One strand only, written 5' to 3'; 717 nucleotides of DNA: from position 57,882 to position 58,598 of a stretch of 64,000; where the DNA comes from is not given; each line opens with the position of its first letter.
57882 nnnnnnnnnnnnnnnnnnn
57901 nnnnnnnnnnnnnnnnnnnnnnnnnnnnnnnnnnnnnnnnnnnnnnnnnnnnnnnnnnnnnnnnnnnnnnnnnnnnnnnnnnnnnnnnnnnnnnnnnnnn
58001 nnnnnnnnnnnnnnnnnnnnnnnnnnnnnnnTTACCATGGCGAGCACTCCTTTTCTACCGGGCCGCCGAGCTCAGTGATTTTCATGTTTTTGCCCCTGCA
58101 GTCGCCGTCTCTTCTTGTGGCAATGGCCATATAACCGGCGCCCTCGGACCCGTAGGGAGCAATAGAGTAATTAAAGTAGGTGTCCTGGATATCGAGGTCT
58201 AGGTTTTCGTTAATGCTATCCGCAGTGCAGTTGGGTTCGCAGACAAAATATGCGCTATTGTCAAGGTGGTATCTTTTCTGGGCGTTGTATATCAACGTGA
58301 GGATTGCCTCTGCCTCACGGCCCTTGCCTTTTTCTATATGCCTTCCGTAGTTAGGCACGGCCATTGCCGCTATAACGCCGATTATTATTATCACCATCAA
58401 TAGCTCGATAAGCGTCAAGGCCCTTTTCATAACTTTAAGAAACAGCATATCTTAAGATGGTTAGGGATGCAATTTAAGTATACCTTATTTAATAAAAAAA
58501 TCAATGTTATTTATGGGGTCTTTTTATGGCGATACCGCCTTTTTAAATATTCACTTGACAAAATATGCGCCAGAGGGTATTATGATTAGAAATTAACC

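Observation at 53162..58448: Orphan pilin/pseudopilin operon enclosing three unrecognisable exported proteins: candidate novel pilus-tip or adhesion module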

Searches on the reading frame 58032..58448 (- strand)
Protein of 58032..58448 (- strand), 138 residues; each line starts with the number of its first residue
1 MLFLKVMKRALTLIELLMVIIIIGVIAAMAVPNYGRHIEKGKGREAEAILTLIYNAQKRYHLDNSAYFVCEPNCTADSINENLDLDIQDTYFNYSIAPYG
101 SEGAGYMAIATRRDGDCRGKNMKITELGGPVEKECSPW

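Call 3: search_protein_families(library=pfam, proteins=[window:58032-58448:-], max_evalue=1)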
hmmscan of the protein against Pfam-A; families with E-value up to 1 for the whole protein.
window:58032-58448:- (138 aa): 3 families
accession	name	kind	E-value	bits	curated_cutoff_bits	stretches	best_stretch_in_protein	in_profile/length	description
PF16732.10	ComP_DUS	-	6.1e-07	30.7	27.3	1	32-115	1-77/87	Type IV minor pilin ComP, DNA uptake sequence receptor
PF07963.17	N_methyl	-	0.00013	21.9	21.2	1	8-31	4-27/27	Prokaryotic N-terminal methylation motif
PF16734.10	Pilin_GH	-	0.13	13.1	28.9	1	45-116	3-66/114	Type IV pilin-like G and H, putative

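Call 4: search_protein_families(library=ncbifam, proteins=[window:58032-58448:-], max_evalue=1)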
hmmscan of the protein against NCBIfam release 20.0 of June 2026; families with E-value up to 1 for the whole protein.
window:58032-58448:- (138 aa): 11 families
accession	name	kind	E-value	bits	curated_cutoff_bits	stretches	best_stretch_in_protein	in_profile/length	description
NF041775.1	typeIV_PilA_Myxo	equivalog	1.2e-10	41.7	400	1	8-67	10-69/214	type IV pilin protein PilA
TIGR01710.1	typeII_sec_gspG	equivalog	1.4e-09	38.1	88.85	1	10-68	2-60/134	type II secretion system major pseudopilin GspG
NF040999.1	pilin_ComGC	equivalog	2.2e-08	34.1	75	1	9-76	2-69/84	competence type IV pilus major pilin ComGC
NF007862.0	PRK10574.1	equivalog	1.1e-05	25.6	138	1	8-41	4-37/145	prepilin peptidase-dependent pilin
TIGR02532.1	IV_pilin_GFxxxE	domain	1.7e-05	24.5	16.3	1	9-31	2-24/24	prepilin-type N-terminal cleavage/methylation domain-containing protein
TIGR01708.2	typeII_sec_gspH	equivalog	3.4e-05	23.9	80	1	11-59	4-53/169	type II secretion system minor pseudopilin GspH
NF041013.1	T4P_ComGE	equivalog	8.2e-05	22.6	49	1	9-66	4-62/83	competence type IV pilus minor pilin ComGE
TIGR02596.1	TIGR02596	subfamily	0.0011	19.1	70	1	12-38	2-28/196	Verru_Chthon cassette protein D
NF007800.0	PRK10506.1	equivalog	0.023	14.5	158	1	8-65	8-66/163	prepilin peptidase-dependent protein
NF007133.0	PRK09579.1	equivalog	0.029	11.9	1763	1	1-45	373-420/1017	multidrug efflux RND transporter permease subunit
NF040843.1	SE2200_fam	equivalog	0.079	13.1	30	1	17-40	4-27/33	SE2200 family small protein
